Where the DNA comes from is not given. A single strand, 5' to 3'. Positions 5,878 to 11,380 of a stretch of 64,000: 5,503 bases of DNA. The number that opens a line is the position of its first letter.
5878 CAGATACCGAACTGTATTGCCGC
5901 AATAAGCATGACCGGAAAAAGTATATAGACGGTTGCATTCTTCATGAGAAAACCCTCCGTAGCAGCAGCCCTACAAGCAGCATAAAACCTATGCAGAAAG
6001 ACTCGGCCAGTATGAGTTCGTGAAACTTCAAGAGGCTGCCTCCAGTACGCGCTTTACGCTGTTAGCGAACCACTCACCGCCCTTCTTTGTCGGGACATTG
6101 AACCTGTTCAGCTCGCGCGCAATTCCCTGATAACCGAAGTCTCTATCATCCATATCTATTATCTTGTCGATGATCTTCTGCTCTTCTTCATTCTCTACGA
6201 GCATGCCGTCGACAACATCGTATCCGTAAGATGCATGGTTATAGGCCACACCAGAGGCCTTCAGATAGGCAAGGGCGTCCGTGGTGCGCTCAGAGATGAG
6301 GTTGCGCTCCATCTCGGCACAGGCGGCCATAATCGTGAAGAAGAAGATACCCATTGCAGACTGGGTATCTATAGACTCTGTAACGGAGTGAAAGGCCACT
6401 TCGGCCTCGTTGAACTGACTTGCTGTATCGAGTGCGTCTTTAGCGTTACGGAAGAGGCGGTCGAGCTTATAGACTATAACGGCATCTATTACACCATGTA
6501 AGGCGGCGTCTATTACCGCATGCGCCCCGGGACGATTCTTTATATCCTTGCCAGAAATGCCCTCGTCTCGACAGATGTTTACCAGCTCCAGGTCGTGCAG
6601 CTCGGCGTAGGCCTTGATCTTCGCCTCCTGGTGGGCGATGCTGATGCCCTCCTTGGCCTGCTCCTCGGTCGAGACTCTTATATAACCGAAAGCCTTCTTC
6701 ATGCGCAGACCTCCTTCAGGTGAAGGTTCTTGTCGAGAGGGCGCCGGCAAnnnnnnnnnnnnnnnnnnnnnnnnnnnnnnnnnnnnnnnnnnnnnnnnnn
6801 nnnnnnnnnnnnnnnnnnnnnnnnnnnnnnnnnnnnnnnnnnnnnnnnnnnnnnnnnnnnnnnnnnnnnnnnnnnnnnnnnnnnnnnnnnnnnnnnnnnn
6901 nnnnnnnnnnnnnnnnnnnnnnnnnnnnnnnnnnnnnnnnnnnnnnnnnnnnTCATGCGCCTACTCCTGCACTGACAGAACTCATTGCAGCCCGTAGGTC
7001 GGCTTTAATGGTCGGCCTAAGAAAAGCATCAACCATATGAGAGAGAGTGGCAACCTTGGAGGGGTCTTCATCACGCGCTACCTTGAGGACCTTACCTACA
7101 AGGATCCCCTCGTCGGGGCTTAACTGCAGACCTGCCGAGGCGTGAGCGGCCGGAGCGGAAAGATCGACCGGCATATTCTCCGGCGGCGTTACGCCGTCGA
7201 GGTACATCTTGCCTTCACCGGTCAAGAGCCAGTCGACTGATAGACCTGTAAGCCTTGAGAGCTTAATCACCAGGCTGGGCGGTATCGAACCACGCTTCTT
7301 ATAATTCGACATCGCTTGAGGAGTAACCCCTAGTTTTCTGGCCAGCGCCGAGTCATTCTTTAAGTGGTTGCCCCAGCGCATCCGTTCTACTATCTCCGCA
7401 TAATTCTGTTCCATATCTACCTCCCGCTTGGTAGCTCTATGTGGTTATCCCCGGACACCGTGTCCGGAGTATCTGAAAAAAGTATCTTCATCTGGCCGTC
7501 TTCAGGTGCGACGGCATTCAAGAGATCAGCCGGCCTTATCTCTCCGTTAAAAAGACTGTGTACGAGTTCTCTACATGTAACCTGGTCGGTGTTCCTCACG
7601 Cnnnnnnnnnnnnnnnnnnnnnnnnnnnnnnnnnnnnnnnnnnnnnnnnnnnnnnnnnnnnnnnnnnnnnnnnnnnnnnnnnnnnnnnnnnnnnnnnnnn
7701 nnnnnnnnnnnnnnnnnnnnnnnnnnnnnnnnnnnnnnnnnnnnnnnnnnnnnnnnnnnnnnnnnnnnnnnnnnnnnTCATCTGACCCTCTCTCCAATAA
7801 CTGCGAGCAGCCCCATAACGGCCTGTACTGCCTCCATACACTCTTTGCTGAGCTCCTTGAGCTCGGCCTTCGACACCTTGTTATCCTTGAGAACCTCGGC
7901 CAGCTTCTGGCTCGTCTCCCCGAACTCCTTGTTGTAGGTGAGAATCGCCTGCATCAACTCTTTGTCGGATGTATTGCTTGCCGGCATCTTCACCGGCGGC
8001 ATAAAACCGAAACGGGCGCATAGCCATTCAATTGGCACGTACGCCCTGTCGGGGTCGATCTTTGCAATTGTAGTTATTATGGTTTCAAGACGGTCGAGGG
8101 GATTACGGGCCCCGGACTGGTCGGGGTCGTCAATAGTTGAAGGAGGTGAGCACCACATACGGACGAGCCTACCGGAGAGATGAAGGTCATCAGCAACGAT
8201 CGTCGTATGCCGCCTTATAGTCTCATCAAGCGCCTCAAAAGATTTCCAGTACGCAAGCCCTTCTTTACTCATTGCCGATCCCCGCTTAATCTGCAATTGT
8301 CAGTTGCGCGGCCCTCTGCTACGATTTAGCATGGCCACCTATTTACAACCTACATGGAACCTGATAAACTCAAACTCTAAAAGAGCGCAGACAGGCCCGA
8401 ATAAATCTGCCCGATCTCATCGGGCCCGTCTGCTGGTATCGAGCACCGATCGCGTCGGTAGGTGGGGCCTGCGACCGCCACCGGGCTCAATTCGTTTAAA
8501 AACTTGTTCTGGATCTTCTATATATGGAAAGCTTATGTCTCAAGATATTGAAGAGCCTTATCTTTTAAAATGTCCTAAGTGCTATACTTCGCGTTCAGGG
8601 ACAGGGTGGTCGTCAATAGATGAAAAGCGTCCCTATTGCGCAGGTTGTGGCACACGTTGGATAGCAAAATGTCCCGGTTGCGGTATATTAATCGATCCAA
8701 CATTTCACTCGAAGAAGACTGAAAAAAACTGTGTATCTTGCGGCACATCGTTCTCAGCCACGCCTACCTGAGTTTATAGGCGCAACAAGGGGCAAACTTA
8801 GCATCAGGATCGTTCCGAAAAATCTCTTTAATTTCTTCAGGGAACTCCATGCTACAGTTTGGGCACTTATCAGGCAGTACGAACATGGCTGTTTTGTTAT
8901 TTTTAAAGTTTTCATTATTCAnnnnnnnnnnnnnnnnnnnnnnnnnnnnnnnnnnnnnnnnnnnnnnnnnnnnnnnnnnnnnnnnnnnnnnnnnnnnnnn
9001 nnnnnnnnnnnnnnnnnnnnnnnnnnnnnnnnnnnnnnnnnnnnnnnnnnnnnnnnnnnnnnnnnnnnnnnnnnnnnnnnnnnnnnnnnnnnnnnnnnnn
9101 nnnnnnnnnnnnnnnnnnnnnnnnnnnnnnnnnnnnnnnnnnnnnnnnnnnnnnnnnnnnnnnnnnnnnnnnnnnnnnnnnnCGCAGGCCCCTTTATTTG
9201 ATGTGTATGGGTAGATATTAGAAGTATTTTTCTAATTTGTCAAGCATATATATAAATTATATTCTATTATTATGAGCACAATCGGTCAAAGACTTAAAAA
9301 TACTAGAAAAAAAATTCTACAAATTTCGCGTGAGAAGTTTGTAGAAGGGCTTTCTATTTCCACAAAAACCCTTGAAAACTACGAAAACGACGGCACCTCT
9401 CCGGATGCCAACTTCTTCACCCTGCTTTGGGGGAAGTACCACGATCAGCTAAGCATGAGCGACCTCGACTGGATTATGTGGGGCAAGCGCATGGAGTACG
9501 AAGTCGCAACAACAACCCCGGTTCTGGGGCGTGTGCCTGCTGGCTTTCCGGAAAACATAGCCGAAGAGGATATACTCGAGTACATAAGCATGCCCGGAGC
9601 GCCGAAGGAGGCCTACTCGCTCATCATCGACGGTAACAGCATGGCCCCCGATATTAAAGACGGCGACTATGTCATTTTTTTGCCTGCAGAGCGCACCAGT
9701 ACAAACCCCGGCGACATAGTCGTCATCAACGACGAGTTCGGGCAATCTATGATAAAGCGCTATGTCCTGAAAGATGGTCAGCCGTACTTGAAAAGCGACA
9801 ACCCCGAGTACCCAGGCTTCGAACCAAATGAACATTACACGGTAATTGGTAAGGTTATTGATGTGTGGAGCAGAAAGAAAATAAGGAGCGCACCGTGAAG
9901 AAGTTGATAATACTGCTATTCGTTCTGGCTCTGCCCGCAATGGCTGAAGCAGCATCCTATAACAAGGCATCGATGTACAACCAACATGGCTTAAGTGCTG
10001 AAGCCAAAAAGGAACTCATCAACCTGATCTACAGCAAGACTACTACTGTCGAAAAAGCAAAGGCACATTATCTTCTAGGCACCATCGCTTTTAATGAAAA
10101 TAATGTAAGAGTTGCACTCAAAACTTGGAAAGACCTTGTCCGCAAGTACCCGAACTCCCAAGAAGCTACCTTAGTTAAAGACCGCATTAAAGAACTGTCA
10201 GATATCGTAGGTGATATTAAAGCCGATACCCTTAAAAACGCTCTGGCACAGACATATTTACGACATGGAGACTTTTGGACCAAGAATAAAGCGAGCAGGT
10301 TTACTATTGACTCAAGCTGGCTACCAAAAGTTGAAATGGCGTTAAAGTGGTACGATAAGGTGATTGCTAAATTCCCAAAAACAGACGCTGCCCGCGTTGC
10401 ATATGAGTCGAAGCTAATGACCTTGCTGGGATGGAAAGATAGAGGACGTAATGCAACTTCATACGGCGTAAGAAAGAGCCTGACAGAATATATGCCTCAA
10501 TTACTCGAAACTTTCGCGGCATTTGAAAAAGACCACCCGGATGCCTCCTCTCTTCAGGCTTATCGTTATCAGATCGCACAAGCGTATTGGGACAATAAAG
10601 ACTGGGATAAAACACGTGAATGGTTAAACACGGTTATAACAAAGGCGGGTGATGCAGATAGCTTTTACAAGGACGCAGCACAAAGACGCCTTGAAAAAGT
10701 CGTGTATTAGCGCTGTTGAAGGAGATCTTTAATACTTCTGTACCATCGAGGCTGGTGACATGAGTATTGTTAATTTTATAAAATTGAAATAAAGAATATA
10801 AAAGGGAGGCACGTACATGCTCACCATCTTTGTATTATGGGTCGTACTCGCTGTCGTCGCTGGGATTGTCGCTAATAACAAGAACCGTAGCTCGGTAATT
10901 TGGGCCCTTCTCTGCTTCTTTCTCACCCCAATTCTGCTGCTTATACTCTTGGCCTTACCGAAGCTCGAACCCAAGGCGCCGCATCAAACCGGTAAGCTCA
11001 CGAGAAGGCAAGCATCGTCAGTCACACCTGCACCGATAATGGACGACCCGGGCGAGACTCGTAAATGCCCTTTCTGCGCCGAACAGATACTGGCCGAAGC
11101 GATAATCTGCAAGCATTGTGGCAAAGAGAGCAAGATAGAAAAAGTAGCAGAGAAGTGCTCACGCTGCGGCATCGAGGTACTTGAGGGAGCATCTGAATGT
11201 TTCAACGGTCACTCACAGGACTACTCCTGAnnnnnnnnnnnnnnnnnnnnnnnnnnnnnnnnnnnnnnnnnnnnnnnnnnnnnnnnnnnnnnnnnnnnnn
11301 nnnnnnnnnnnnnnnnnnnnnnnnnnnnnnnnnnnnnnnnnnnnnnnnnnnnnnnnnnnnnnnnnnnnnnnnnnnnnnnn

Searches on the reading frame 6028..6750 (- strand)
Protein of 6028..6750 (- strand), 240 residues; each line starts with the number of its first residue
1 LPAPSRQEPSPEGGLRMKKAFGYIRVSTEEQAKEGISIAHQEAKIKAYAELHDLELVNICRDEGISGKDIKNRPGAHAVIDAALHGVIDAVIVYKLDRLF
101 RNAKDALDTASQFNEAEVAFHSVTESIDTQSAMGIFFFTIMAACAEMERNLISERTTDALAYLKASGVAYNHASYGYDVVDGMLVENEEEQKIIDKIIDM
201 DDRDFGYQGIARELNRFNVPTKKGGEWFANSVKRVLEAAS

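Call 8: search_protein_families(library=pfam, proteins=[window:6028-6750:-], max_evalue=0.01)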
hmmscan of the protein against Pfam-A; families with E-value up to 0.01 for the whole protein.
window:6028-6750:- (240 aa): 2 families
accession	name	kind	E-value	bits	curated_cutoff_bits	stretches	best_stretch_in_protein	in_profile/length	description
PF00239.26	Resolvase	-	5.4e-39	134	23.3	1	20-168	1-144/145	Resolvase, N terminal domain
PF07508.19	Recombinase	-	4e-06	27.4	21.1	1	188-237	1-50/102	Recombinase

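Call 30: search_protein_families(library=phrogs, proteins=[window:6028-6750:-], max_evalue=0.001)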
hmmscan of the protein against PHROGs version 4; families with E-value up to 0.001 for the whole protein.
window:6028-6750:- (240 aa): 3 families
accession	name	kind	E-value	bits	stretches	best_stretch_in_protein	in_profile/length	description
phrog_95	-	integration and excision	1.3e-68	233.2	1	12-236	82-308/651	integrase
phrog_125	-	DNA, RNA and nucleotide metabolism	1.1e-44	153.8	1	15-236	17-200/254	DNA invertase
phrog_6620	-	integration and excision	1.4e-05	25.7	1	18-120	56-152/201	transposase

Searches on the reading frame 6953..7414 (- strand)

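Call 8: search_protein_families(library=pfam, proteins=[window:6953-7414:-], max_evalue=0.01)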
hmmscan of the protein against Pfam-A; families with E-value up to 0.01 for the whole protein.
window:6953-7414:- (153 aa): 4 families
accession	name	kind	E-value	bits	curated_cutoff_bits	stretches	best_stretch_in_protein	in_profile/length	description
PF07022.19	Phage_CI_repr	-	1.5e-12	48.1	22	1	9-71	3-65/65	Bacteriophage CI repressor helix-turn-helix domain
PF15943.11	YdaS_toxin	-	9.3e-07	29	30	1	22-60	12-51/65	Bacterial toxin YdaS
PF01381.28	HTH_3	-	8.3e-05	23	23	1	23-63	14-55/55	Helix-turn-helix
PF14549.12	P22_Cro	-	0.0031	17.7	30.2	1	17-57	8-46/60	DNA-binding transcriptional regulator Cro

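Call 58: search_protein_families(library=phrogs, proteins=[window:6953-7414:-], max_evalue=0.001)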
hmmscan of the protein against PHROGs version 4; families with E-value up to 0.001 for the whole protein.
window:6953-7414:- (153 aa): 9 families
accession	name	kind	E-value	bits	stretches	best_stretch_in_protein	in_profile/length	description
phrog_4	-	transcription regulation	2.5e-13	50.8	1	8-96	140-224/400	transcriptional repressor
phrog_8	-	transcription regulation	7.6e-10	39.7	1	20-73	172-225/346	transcriptional regulator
phrog_2328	-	transcription regulation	7.4e-07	30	1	22-80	32-83/128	transcriptional repressor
phrog_18068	-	unknown function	9e-07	29.9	1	19-71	28-79/184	-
phrog_9710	-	unknown function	3.4e-06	28.1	1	17-73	26-85/95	-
phrog_3037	-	transcription regulation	3.8e-06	27.8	1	8-70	18-81/189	transcriptional repressor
phrog_4441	-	DNA, RNA and nucleotide metabolism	1.7e-05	26.1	1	7-62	7-63/98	HTH DNA binding protein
phrog_638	-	transcription regulation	3e-05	24.9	1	5-58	4-58/145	transcriptional regulator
phrog_35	-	transcription regulation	5.7e-05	24.2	1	22-59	90-127/181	transcriptional repressor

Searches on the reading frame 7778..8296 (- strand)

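Call 8: search_protein_families(library=pfam, proteins=[window:7778-8296:-], max_evalue=0.01)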
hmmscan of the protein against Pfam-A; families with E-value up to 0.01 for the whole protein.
window:7778-8296:- (172 aa): 1 family
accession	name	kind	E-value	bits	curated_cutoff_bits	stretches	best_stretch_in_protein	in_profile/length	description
PF06892.16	Phage_CP76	-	2.2e-10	41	26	1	88-167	62-143/146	Phage regulatory protein CII (CP76)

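Call 30: search_protein_families(library=phrogs, proteins=[window:7778-8296:-], max_evalue=0.001)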
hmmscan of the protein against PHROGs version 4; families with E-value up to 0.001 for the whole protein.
window:7778-8296:- (172 aa): 1 family
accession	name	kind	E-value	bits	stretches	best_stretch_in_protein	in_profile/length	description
phrog_101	-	transcription regulation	2e-10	41.7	1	86-167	80-158/203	CII-like transcriptional activator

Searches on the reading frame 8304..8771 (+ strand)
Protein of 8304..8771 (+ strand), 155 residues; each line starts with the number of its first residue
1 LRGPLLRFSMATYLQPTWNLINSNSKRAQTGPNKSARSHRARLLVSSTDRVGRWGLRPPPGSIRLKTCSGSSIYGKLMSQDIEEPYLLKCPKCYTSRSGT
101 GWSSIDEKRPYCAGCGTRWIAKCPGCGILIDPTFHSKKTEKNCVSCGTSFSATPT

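Call 9: search_protein_families(library=pfam, proteins=[window:8304-8771:+], max_evalue=0.01)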
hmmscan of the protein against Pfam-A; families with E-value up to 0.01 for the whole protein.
window:8304-8771:+ (155 aa): 1 family
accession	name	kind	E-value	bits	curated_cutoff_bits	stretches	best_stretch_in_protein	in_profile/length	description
PF12773.13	DZR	-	0.0002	21.9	27.3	0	90-147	1-45/45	Double zinc ribbon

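Call 31: search_protein_families(library=padloc, proteins=[window:8304-8771:+], max_evalue=0.01)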
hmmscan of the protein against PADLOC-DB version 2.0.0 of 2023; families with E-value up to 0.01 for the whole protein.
window:8304-8771:+ (155 aa): 0 families

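Call 58: search_protein_families(library=phrogs, proteins=[window:8304-8771:+], max_evalue=0.001)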
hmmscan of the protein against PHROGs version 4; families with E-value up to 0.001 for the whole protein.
window:8304-8771:+ (155 aa): 0 families

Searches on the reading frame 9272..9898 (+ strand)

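Call 9: search_protein_families(library=pfam, proteins=[window:9272-9898:+], max_evalue=0.01)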
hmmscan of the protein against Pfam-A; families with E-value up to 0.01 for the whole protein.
window:9272-9898:+ (208 aa): 3 families
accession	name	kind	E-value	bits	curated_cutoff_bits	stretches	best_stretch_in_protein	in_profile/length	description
PF00717.28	Peptidase_S24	-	1.7e-18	66.8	23.3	1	83-196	1-116/116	Peptidase S24-like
PF12844.13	HTH_19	-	2.1e-05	24.8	30.2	1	5-49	1-44/64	Helix-turn-helix domain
PF10502.14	Peptidase_S26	-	0.00053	20.4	22.9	1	118-165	27-78/168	Signal peptidase, peptidase S26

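Call 31: search_protein_families(library=padloc, proteins=[window:9272-9898:+], max_evalue=0.01)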
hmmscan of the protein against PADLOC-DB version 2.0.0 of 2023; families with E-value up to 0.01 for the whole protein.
window:9272-9898:+ (208 aa): 0 families

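Call 58: search_protein_families(library=phrogs, proteins=[window:9272-9898:+], max_evalue=0.001)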
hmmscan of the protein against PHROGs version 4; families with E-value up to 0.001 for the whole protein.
window:9272-9898:+ (208 aa): 5 families
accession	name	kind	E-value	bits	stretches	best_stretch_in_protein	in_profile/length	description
phrog_4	-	transcription regulation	5.7e-29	102.3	1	1-204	134-341/400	transcriptional repressor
phrog_8558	-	unknown function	1.4e-12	48.9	1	109-198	15-107/114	-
phrog_811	-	DNA, RNA and nucleotide metabolism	1.2e-09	38.8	1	83-196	14-129/140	UmuD-like protein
phrog_6201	-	transcription regulation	1.8e-09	38.5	1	111-200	25-116/121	CI-like repressor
phrog_8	-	transcription regulation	0.00061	20.3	0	1-46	74-118/346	transcriptional regulator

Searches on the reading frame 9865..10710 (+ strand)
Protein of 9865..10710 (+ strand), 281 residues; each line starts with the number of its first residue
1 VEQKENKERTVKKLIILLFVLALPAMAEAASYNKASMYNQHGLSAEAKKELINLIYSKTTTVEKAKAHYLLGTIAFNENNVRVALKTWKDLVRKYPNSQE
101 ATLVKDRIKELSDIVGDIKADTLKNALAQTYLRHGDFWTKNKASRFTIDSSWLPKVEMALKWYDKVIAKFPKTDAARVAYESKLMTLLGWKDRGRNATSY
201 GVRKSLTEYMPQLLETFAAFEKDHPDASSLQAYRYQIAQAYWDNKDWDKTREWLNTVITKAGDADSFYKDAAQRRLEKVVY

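Call 9: search_protein_families(library=pfam, proteins=[window:9865-10710:+], max_evalue=0.01)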
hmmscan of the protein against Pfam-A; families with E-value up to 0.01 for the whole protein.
window:9865-10710:+ (281 aa): 5 families
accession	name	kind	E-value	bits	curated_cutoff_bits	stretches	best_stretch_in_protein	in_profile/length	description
PF13174.12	TPR_6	-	3.7e-08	33.9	26.3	1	67-98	2-33/33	Tetratricopeptide repeat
PF07719.23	TPR_2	-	2.6e-07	30.7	27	0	65-97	1-33/34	Tetratricopeptide repeat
PF13428.12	TPR_14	-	2.1e-06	28.3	23.5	0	234-273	4-43/44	Tetratricopeptide repeat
PF13525.12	YfiO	-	7.9e-05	23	25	0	77-116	102-141/203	Outer membrane lipoprotein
PF13432.12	TPR_16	-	0.00028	21.7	32.7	0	69-103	1-35/65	Tetratricopeptide repeat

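Call 31: search_protein_families(library=padloc, proteins=[window:9865-10710:+], max_evalue=0.01)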
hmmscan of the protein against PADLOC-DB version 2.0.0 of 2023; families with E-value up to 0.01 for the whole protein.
window:9865-10710:+ (281 aa): 1 family
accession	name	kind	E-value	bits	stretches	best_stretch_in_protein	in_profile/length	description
PDLC04680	PDC-M49A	-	0.0062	13.2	0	7-121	312-418/674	-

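Call 58: search_protein_families(library=phrogs, proteins=[window:9865-10710:+], max_evalue=0.001)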
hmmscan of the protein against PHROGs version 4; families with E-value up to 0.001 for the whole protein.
window:9865-10710:+ (281 aa): 0 families

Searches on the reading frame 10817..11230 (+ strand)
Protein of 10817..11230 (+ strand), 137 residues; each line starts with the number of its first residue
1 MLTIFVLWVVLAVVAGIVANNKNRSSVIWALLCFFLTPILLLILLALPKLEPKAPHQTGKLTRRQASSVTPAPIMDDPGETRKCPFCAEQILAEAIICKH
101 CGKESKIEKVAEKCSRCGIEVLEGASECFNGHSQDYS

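Call 9: search_protein_families(library=pfam, proteins=[window:10817-11230:+], max_evalue=0.01)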
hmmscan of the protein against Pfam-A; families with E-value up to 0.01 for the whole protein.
window:10817-11230:+ (137 aa): 6 families
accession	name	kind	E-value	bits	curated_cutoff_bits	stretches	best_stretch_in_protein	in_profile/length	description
PF13240.11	Zn_Ribbon_1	-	1.7e-06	28.1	25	1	83-104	1-22/23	zinc-ribbon domain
PF12773.13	DZR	-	8.7e-05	23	27.3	1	84-129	1-42/45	Double zinc ribbon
PF13248.11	Zn_ribbon_3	-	0.00028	20.7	27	1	80-103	1-24/26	zinc-ribbon domain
PF18912.6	DZR_2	-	0.00085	19.5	27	1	82-128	8-52/56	Double zinc ribbon domain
PF10571.15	UPF0547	-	0.0038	17.8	29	0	82-102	1-21/26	Uncharacterised protein family UPF0547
PF05605.18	zf-Di19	-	0.0044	17.7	27.5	1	83-119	4-39/54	Drought induced 19 protein (Di19), zinc-binding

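Call 31: search_protein_families(library=padloc, proteins=[window:10817-11230:+], max_evalue=0.01)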
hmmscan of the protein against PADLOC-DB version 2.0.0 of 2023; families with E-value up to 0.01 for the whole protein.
window:10817-11230:+ (137 aa): 0 families

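Call 58: search_protein_families(library=phrogs, proteins=[window:10817-11230:+], max_evalue=0.001)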
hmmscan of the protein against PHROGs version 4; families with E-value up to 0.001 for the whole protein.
window:10817-11230:+ (137 aa): 7 families
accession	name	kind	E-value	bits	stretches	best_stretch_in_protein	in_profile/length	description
phrog_8436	-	unknown function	1.9e-17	64.3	1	3-105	2-87/110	-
phrog_9201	-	unknown function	4.6e-10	40.5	1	2-47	3-49/55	-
phrog_31852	-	unknown function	1.3e-07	33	1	72-104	85-117/121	-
phrog_8032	-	unknown function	2.5e-07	32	1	79-109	71-101/173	-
phrog_1788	-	unknown function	2.2e-06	28.9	1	81-107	17-43/133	-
phrog_38854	-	unknown function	0.0001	22.8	1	66-103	176-213/217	-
phrog_23817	-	unknown function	0.00051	21.1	1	81-109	5-33/110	-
